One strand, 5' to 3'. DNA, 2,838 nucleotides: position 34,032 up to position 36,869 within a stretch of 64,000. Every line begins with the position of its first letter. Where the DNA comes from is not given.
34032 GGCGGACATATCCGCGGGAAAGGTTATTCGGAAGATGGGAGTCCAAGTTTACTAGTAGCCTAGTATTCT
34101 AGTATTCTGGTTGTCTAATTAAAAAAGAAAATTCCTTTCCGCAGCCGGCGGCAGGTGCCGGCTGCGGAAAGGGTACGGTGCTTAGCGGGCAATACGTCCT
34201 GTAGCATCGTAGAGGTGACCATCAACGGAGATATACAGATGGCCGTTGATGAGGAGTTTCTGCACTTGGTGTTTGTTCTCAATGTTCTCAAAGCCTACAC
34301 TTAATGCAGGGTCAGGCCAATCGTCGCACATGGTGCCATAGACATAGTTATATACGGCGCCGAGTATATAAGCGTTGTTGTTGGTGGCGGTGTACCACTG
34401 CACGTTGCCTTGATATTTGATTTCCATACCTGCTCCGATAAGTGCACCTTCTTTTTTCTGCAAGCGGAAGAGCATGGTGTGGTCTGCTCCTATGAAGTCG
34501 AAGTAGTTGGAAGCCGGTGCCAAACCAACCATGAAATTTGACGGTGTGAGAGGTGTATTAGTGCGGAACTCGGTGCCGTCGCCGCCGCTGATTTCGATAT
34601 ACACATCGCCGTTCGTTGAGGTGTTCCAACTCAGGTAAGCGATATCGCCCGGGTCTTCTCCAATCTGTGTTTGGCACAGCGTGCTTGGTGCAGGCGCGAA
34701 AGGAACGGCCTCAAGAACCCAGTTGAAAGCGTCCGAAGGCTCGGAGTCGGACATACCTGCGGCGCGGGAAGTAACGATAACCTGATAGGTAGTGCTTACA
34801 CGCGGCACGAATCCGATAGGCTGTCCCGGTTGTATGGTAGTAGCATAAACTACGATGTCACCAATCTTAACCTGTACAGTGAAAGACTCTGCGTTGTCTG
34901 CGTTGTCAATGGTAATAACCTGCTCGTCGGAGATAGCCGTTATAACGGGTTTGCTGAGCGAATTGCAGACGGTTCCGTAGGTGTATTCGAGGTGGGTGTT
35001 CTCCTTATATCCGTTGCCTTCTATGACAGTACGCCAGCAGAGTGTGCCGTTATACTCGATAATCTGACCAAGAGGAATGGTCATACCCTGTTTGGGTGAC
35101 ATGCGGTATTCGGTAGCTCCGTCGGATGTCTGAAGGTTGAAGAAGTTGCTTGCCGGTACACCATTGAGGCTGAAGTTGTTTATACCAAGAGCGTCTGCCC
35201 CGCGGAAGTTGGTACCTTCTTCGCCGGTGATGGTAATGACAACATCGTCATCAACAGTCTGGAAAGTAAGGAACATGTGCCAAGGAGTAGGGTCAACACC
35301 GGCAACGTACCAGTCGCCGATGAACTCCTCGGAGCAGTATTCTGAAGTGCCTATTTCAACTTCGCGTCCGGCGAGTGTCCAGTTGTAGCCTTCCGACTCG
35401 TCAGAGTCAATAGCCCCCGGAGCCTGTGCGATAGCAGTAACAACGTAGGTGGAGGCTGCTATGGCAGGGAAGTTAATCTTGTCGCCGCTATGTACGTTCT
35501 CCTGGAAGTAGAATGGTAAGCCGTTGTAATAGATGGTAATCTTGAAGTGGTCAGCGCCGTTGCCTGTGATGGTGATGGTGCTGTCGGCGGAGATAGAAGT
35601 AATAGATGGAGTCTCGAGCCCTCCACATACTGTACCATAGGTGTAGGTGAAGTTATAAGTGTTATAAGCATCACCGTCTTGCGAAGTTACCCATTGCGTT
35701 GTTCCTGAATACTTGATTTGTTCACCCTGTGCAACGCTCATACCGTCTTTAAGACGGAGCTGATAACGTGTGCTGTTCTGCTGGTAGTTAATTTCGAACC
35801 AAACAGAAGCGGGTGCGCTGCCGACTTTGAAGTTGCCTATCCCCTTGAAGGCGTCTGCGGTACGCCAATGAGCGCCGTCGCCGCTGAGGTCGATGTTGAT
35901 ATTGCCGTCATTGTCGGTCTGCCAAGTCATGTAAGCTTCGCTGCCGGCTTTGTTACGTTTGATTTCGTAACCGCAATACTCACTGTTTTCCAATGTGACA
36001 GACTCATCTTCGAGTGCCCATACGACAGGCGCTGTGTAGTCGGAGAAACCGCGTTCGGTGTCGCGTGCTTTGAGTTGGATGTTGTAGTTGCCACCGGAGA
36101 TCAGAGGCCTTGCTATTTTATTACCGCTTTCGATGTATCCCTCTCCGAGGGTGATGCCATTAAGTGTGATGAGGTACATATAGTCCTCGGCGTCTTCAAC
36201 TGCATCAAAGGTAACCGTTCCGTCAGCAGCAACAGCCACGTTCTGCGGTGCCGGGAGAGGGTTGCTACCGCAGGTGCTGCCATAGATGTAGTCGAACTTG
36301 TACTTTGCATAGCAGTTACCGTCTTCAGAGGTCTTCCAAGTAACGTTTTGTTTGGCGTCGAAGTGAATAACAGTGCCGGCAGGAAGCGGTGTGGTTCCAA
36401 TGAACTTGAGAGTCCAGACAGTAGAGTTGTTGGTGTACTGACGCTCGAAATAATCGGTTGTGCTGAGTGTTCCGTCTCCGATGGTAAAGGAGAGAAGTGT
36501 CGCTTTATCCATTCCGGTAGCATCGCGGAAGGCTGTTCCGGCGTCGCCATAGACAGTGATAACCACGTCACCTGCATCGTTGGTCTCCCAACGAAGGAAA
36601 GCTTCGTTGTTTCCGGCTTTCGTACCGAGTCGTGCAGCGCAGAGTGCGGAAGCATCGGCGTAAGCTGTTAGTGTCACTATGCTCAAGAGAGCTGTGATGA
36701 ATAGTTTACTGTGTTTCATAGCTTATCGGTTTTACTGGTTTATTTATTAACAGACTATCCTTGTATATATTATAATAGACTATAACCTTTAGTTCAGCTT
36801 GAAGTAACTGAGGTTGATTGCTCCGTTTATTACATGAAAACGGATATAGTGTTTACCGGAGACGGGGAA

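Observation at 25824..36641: Unassigned Cys-bracketed ~120-aa module present eight times in three neighbouring secreted proteins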

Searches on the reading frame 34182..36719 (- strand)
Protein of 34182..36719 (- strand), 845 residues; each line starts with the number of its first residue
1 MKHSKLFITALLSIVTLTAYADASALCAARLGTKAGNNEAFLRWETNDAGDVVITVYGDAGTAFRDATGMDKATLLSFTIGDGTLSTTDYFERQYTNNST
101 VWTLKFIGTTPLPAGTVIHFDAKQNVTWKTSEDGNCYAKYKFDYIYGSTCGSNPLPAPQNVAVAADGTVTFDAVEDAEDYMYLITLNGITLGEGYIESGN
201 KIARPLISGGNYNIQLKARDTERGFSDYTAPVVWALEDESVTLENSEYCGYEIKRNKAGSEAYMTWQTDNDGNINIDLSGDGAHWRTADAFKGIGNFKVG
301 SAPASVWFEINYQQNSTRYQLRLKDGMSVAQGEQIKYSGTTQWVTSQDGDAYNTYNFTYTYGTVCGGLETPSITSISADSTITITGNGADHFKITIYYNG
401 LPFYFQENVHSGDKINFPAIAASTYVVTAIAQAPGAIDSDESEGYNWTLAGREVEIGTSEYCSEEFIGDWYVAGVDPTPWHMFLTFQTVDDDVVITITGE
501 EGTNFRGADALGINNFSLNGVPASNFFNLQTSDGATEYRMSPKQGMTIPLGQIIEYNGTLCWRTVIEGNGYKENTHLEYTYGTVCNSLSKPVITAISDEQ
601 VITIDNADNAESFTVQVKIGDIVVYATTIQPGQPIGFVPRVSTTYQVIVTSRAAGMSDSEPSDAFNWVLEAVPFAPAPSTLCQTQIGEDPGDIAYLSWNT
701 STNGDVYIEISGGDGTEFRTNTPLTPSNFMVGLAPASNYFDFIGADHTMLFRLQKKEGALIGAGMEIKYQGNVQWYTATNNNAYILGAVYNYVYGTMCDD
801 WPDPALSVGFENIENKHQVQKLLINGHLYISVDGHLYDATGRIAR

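Call 2: search_protein_families(library=pfam, proteins=[window:34182-36719:-], max_evalue=0.1)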
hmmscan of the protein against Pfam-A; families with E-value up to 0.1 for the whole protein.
window:34182-36719:- (845 aa): 0 families

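Call 3: search_protein_families(library=ncbifam, proteins=[window:34182-36719:-], max_evalue=0.1)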
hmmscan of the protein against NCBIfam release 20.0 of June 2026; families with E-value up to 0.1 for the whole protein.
window:34182-36719:- (845 aa): 0 families

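Call 11: find_homologous_proteins(query=window:34182-36719:-, max_evalue=0.001)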
Query window:34182-36719:- (845 aa): 20 proteins with E <= 0.001 among 8000 candidates.
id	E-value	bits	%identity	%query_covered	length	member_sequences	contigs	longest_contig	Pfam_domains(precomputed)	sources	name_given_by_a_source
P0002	0.0e+0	1955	100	100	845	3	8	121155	-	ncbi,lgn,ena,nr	ncbi:MAG: hypothetical protein IJS13_03305 [Paludibacteraceae bacterium]|nr:hypothetical protein [Pa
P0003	0.0e+0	1068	57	100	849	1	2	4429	-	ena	-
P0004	6.0e-108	380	33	92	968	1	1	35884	-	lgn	-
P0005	2.1e-97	345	33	91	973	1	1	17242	-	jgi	-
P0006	6.9e-96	340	32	94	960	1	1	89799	-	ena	-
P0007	9.9e-96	340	32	96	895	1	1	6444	PF18962.8,PF16967.12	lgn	-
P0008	1.9e-92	329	30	93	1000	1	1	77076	-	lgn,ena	-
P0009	1.9e-75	273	27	94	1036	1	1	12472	-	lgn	-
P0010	1.1e-61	227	38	45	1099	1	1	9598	PF00754.32,PF22633.4,PF00041.28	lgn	-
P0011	4.4e-28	116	30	52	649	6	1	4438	PF18998.7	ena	-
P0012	1.7e-12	65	37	17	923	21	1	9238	PF00754.32,PF25059.2,PF23376.2,PF22633.4,PF00041.28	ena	-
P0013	1.4e-11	61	37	17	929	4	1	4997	PF00754.32,PF25059.2,PF23376.2,PF22633.4,PF00041.28,PF16656.12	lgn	-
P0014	6.0e-7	46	33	17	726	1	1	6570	PF00754.32,PF22633.4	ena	-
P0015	6.2e-7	46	33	17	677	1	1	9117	PF00754.32,PF22633.4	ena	-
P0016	7.0e-7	46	33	17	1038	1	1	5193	PF00754.32,PF22633.4,PF00041.28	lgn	-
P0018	5.5e-6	43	33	18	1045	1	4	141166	PF00754.32,PF22633.4,PF00041.28,PF16656.12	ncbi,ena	-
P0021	6.5e-5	39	25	32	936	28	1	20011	PF00754.32,PF22633.4,PF00041.28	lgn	-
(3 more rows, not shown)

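Call 28: find_encoding_contigs(protein=P0006, flank=10000, max_places=2)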
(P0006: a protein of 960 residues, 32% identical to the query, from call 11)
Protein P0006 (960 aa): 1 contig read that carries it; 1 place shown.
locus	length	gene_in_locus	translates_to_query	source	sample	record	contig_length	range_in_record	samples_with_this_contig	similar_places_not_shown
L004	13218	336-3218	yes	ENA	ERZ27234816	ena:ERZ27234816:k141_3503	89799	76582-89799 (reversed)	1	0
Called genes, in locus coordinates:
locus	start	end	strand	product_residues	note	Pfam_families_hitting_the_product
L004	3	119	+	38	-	?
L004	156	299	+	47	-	-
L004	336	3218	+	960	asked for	-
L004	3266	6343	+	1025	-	PF17517:IgGFc_binding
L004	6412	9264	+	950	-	PF17517:IgGFc_binding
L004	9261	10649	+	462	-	PF13568:OMP_b-brl_2 (faint), PF00691:OmpA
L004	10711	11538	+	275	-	-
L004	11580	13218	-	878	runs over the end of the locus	PF00465:Fe-ADH, PF13685:Fe-ADH_2, PF25137:ADH_Fe_C, PF00171:Aldedh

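Call 29: find_encoding_contigs(protein=P0008, flank=10000, max_places=2)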
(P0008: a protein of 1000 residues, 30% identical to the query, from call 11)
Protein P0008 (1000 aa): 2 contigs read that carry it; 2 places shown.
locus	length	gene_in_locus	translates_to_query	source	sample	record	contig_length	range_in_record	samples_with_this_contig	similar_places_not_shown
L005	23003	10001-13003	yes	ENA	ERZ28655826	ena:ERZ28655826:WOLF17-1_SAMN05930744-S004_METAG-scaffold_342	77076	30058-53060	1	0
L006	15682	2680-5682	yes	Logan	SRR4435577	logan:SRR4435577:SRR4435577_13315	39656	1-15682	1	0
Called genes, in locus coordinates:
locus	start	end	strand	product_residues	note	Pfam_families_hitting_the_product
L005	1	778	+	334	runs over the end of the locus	PF01479:S4 (weak), PF00849:PseudoU_synth_2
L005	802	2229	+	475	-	PF16819:DUF5074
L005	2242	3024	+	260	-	PF04991:LicD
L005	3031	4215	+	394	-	PF00534:Glycos_transf_1, PF13692:Glyco_trans_1_4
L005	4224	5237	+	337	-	PF00535:Glycos_transf_2, PF10111:Glyco_tranf_2_2, PF13641:Glyco_tranf_2_3 (faint)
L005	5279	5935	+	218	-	PF00239:Resolvase, PF13384:HTH_23 (weak)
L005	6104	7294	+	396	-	PF13173:AAA_14, PF13635:DUF4143 (weak)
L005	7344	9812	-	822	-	PF09586:YfhO (faint)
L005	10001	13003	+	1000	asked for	-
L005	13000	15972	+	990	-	PF17517:IgGFc_binding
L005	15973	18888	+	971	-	PF17517:IgGFc_binding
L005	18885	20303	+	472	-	PF00691:OmpA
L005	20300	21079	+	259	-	-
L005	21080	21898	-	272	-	PF00753:Lactamase_B, PF23023:Anti-Pycsar_Apyc1, PF12706:Lactamase_B_2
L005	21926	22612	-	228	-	PF01121:CoaE, PF13238:AAA_18 (weak)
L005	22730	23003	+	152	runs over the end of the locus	PF02620:YceD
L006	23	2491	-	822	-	PF09586:YfhO (faint)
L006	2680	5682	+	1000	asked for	-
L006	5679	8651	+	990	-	PF17517:IgGFc_binding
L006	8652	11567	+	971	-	PF17517:IgGFc_binding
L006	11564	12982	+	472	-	PF00691:OmpA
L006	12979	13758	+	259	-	-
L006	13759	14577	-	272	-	PF00753:Lactamase_B, PF23023:Anti-Pycsar_Apyc1, PF12706:Lactamase_B_2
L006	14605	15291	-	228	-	PF01121:CoaE, PF13238:AAA_18 (weak)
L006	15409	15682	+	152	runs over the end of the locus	PF02620:YceD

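Call 30: find_encoding_contigs(protein=P0018, flank=10000, max_places=2)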
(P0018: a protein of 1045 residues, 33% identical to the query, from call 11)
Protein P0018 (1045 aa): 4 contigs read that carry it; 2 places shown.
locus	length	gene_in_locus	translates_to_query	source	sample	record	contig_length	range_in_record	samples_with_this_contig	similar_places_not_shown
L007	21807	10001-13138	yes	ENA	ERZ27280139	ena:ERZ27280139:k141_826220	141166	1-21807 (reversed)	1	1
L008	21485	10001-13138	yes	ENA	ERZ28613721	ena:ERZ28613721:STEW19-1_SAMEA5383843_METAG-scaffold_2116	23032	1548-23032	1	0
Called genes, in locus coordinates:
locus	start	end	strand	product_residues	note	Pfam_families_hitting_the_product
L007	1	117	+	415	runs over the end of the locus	PF11790:Glyco_hydro_cc, PF03422:CBM_6, PF18099:CBM_35_2 (faint)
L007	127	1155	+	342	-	PF03935:SKN1_KRE6_Sbg1 (faint), PF00722:Glyco_hydro_16, PF26113:GH16_XgeA (weak)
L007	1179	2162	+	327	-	PF00722:Glyco_hydro_16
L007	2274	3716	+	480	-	PF07690:MFS_1 (weak), PF13347:MFS_2, PF07690:MFS_1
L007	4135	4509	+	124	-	PF13366:PDDEXK_3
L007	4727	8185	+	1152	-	-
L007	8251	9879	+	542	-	PF14587:Glyco_hydr_30_2 (weak), PF02055:Glyco_hydro_30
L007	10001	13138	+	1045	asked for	PF00041:fn3 (faint), PF16656:Pur_ac_phosph_N (faint), PF00754:F5_F8_type_C, PF22633:F5_F8_type_C_2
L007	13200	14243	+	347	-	PF18998:Flg_new_2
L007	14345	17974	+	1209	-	PF00754:F5_F8_type_C, PF22633:F5_F8_type_C_2, PF18998:Flg_new_2 (weak), PF02368:Big_2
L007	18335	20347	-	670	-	-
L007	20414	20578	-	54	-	-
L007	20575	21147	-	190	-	PF09721:Exosortase_EpsH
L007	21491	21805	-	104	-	?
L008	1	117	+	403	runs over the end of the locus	PF11790:Glyco_hydro_cc, PF03422:CBM_6, PF18099:CBM_35_2 (faint)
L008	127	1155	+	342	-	PF03935:SKN1_KRE6_Sbg1 (faint), PF00722:Glyco_hydro_16, PF26113:GH16_XgeA (weak)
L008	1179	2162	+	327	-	PF00722:Glyco_hydro_16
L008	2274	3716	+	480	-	PF07690:MFS_1 (weak), PF13347:MFS_2, PF07690:MFS_1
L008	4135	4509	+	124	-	PF13366:PDDEXK_3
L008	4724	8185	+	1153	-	-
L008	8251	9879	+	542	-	PF14587:Glyco_hydr_30_2 (weak), PF02055:Glyco_hydro_30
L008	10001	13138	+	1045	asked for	PF00041:fn3 (faint), PF16656:Pur_ac_phosph_N (faint), PF00754:F5_F8_type_C, PF22633:F5_F8_type_C_2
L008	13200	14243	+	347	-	PF18998:Flg_new_2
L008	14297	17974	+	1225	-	PF00754:F5_F8_type_C, PF22633:F5_F8_type_C_2, PF18998:Flg_new_2 (weak), PF02368:Big_2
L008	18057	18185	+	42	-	-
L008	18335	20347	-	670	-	-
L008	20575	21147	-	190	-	PF09721:Exosortase_EpsH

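Call 31: find_encoding_contigs(protein=P0004, flank=10000, max_places=1)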
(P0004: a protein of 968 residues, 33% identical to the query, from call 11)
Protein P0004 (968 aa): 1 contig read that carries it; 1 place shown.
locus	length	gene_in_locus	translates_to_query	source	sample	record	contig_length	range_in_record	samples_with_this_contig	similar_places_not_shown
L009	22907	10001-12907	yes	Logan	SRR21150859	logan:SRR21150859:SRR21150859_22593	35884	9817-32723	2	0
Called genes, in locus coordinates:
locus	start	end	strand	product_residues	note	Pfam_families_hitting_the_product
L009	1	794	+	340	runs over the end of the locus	PF00722:Glyco_hydro_16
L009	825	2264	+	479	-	PF12832:MFS_1_like (weak), PF13347:MFS_2, PF07690:MFS_1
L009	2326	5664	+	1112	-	-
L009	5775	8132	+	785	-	PF00933:Glyco_hydro_3, PF01915:Glyco_hydro_3_C, PF14310:Fn3-like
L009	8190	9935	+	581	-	PF00754:F5_F8_type_C, PF22633:F5_F8_type_C_2, PF00754:F5_F8_type_C, PF22633:F5_F8_type_C_2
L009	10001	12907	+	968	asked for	-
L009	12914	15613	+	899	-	PF17517:IgGFc_binding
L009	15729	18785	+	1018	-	PF17517:IgGFc_binding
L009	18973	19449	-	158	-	-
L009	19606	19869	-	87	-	-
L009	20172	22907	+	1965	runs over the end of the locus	?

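Call 32: find_encoding_contigs(protein=P0005, flank=10000, max_places=1)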
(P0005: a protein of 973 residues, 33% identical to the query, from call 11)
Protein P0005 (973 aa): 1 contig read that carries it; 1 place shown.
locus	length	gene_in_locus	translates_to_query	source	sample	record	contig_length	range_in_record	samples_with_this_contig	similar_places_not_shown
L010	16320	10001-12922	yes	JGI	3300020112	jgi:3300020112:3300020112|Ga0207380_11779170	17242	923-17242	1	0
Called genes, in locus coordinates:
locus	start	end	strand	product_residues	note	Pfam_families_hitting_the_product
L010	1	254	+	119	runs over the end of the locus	PF07690:MFS_1 (weak), PF13347:MFS_2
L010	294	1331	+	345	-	PF07690:MFS_1, PF13347:MFS_2, PF12832:MFS_1_like (weak)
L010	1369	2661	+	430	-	-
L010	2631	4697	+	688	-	-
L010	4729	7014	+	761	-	PF00933:Glyco_hydro_3, PF01915:Glyco_hydro_3_C, PF14310:Fn3-like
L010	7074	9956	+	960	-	PF00754:F5_F8_type_C, PF22633:F5_F8_type_C_2, PF00754:F5_F8_type_C, PF22633:F5_F8_type_C_2 (weak), PF00041:fn3 (faint)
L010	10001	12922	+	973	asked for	-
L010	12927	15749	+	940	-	PF17517:IgGFc_binding, PF19081:Ig_7 (faint)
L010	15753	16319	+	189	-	?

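Call 33: find_encoding_contigs(protein=P0021, flank=10000, max_places=1)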
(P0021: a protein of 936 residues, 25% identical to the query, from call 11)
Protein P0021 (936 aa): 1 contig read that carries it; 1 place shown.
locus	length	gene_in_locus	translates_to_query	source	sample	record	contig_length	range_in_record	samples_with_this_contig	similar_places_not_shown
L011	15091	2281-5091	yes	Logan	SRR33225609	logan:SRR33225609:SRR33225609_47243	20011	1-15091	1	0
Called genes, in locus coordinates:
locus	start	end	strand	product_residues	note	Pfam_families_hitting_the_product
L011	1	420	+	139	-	?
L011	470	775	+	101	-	-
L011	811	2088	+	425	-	-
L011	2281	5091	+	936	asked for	PF00041:fn3 (faint), PF00754:F5_F8_type_C, PF22633:F5_F8_type_C_2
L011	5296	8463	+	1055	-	PF13620:CarboxypepD_reg, PF13715:CarbopepD_reg_2, PF07715:Plug, PF00593:TonB_dep_Rec_b-barrel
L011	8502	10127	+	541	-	PF14322:SusD-like_3, PF07980:SusD_RagB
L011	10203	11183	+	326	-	PF02368:Big_2 (weak)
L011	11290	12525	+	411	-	PF26182:Ig_NUP210_5th (faint), PF02368:Big_2, PF03935:SKN1_KRE6_Sbg1, PF00722:Glyco_hydro_16, PF26113:GH16_XgeA, PF03935:SKN1_KRE6_Sbg1 (weak)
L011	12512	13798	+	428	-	PF11790:Glyco_hydro_cc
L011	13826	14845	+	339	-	PF03935:SKN1_KRE6_Sbg1, PF00722:Glyco_hydro_16, PF26113:GH16_XgeA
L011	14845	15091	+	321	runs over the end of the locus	PF03935:SKN1_KRE6_Sbg1, PF00722:Glyco_hydro_16 (weak)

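Call 34: find_encoding_contigs(protein=P0010, flank=10000, max_places=1)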
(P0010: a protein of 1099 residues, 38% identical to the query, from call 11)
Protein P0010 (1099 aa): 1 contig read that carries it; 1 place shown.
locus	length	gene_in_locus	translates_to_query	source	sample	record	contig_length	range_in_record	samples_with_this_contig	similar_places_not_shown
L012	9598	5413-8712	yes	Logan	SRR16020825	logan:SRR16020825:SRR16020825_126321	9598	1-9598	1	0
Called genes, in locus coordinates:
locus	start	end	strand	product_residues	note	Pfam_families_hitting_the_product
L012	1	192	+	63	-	?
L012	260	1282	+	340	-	PF02368:Big_2, PF22359:Big-like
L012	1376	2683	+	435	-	PF11790:Glyco_hydro_cc, PF03422:CBM_6 (weak), PF18099:CBM_35_2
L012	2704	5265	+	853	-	-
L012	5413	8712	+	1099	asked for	PF00041:fn3 (faint), PF00754:F5_F8_type_C (weak), PF22633:F5_F8_type_C_2 (weak), PF00754:F5_F8_type_C, PF22633:F5_F8_type_C_2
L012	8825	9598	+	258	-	?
